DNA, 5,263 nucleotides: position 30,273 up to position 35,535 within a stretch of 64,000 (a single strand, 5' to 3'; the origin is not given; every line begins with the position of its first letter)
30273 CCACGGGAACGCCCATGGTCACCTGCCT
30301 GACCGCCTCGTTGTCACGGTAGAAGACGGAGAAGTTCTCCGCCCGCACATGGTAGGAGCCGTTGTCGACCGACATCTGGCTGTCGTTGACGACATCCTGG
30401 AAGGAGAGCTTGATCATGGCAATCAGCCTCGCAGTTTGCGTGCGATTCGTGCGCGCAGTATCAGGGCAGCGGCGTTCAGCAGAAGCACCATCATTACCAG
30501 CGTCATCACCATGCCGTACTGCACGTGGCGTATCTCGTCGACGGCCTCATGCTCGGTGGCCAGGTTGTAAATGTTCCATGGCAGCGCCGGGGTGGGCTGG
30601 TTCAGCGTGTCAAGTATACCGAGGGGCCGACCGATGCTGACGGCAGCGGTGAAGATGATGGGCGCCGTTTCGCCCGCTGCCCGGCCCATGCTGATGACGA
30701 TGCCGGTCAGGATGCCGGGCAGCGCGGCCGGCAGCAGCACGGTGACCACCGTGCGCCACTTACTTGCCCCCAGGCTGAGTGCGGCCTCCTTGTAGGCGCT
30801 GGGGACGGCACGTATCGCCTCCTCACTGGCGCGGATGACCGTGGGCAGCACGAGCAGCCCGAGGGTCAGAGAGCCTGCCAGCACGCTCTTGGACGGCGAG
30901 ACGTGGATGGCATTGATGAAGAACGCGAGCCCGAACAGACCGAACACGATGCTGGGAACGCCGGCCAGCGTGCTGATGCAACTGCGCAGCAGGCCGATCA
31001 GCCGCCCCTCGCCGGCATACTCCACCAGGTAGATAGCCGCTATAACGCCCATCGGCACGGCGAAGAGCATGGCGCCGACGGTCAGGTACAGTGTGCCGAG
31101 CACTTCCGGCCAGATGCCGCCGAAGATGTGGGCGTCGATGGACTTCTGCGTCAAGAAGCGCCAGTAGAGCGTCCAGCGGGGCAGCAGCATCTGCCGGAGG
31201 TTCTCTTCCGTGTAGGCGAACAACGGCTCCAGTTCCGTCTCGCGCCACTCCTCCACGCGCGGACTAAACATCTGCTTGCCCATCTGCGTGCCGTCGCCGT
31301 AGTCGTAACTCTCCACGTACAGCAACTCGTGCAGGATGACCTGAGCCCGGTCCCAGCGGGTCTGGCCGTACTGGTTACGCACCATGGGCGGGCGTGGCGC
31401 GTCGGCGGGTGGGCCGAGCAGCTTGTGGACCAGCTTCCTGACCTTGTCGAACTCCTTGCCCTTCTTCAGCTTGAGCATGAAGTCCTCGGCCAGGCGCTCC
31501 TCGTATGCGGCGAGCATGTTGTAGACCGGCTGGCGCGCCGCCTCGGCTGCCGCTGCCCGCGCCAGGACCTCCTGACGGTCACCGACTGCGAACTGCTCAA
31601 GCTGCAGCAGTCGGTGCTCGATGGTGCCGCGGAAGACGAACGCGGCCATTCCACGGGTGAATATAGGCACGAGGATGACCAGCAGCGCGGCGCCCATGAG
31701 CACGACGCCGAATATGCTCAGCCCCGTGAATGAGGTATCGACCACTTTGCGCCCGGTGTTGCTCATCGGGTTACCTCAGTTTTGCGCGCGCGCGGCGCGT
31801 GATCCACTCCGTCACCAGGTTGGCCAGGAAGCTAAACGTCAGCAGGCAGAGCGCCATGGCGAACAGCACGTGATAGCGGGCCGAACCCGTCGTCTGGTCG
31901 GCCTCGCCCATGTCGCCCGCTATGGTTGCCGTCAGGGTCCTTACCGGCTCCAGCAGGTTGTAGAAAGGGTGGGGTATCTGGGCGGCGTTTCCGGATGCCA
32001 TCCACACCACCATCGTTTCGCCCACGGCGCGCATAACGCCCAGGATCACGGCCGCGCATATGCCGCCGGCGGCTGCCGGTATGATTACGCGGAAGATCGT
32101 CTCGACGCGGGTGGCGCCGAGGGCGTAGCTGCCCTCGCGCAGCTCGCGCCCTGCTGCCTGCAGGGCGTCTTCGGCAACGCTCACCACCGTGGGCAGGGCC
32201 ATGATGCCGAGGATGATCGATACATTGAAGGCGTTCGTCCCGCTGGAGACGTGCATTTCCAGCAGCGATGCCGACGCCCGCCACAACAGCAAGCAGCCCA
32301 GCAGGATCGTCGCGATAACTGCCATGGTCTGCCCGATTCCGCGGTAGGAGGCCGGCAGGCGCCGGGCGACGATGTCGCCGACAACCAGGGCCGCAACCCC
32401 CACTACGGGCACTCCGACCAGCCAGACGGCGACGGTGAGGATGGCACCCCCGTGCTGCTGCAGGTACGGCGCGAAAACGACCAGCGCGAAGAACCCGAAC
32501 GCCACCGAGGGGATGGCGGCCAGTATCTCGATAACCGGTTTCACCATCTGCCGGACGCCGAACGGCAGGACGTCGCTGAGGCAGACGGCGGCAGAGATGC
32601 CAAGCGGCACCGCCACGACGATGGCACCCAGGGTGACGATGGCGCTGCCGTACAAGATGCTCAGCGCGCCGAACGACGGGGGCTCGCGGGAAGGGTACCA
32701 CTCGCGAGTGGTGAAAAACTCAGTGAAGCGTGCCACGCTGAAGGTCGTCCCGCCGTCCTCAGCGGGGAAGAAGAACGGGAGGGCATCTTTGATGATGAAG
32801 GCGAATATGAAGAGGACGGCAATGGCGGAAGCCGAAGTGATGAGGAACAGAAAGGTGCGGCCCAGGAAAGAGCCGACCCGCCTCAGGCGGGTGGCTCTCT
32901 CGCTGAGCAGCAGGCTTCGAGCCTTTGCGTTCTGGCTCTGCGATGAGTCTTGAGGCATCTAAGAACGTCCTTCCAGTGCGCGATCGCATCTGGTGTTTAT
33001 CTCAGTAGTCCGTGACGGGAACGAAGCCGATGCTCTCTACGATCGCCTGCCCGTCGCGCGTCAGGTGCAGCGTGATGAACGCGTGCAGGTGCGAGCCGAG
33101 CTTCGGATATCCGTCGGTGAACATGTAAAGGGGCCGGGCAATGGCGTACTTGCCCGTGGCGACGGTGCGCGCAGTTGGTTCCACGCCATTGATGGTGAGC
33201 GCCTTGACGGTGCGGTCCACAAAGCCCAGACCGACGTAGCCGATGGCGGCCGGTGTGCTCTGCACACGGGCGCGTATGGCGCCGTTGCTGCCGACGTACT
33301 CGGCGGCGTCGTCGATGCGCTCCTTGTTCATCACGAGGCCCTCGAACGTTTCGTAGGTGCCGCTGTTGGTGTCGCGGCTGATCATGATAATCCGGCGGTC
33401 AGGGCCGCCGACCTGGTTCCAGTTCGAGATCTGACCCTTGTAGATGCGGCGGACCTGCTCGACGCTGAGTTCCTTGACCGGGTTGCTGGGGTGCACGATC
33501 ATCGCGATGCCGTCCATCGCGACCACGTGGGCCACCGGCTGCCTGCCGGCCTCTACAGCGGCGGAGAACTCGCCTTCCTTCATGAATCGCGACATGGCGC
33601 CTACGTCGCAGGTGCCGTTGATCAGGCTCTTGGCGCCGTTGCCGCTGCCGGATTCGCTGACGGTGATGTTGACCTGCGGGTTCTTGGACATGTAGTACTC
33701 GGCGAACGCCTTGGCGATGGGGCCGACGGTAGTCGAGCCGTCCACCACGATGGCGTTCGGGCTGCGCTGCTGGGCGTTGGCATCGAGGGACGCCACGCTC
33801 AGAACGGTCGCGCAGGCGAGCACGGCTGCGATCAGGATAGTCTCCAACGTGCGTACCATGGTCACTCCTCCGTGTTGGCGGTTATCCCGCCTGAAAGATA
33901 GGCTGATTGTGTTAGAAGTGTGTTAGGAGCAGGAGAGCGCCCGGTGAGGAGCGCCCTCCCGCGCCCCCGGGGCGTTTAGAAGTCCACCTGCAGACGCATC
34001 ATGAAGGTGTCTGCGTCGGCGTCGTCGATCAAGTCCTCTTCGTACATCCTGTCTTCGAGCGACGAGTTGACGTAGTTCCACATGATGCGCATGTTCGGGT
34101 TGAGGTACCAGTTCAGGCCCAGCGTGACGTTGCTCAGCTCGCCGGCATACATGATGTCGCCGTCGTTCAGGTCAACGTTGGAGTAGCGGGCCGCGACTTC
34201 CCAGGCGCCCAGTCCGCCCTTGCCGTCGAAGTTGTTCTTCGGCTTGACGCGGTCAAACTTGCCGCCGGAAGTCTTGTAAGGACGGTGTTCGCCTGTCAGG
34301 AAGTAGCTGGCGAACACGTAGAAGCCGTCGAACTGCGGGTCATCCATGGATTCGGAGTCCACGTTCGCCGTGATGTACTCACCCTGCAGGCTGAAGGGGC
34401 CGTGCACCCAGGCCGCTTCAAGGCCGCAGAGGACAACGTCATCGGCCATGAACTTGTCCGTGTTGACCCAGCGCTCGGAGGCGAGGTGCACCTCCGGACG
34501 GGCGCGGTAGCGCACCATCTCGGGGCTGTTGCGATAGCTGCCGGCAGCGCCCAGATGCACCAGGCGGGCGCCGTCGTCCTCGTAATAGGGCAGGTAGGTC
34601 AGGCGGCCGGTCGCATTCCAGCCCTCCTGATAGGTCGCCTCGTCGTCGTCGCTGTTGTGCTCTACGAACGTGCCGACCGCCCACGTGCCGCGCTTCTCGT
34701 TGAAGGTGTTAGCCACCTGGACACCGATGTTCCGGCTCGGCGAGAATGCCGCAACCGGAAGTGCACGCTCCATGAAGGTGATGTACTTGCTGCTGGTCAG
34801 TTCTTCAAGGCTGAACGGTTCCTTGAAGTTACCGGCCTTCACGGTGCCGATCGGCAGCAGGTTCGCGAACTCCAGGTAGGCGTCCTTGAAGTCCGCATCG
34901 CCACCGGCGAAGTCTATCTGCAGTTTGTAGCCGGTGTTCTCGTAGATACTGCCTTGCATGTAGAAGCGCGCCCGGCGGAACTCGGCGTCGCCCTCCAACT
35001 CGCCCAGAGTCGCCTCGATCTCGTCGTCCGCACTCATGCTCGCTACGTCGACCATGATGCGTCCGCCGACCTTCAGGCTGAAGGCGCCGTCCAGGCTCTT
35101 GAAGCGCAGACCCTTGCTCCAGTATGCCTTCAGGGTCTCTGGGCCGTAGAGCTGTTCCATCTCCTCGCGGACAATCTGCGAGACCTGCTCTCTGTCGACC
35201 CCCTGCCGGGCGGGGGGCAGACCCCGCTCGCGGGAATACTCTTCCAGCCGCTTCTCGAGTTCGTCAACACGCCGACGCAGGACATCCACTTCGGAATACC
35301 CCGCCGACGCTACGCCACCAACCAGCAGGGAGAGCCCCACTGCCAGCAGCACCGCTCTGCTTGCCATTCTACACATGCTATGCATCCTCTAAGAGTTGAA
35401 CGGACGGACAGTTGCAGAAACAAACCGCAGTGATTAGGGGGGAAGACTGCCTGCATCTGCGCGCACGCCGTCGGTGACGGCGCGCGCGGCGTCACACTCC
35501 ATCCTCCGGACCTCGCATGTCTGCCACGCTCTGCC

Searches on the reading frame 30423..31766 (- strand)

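Call 70: search_protein_families(library=pfam, proteins=[window:30423-31766:-], max_evalue=0.00001)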
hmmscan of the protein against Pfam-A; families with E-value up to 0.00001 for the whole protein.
window:30423-31766:- (447 aa): 1 family
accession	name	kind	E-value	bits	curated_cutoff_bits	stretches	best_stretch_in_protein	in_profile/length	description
PF00528.27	BPD_transp_1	-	1.6e-21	77.3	26.4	1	236-446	1-183/184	Binding-protein-dependent transport system inner membrane component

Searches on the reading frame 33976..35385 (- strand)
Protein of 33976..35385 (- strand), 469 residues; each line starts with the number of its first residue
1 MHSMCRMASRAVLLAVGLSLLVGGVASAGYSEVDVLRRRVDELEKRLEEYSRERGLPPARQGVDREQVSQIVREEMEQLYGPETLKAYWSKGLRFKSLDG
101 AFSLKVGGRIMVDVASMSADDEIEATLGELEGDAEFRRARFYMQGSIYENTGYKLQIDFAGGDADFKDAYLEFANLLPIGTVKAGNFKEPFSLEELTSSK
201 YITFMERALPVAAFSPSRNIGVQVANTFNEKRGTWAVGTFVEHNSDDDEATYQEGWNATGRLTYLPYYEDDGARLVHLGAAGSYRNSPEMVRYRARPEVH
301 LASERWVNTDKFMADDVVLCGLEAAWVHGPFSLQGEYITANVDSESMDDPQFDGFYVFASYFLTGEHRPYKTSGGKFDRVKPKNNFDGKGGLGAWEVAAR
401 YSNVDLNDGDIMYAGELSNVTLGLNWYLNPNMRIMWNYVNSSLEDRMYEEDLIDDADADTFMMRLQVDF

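Call 70: search_protein_families(library=pfam, proteins=[window:33976-35385:-], max_evalue=0.00001)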
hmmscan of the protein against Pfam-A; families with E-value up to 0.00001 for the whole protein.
window:33976-35385:- (469 aa): 1 family
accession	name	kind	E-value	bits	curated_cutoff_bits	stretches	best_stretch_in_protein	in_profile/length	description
PF07396.17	Porin_O_P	-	1.1e-63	216.2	20.9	1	105-469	2-370/370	Phosphate-selective porin O and P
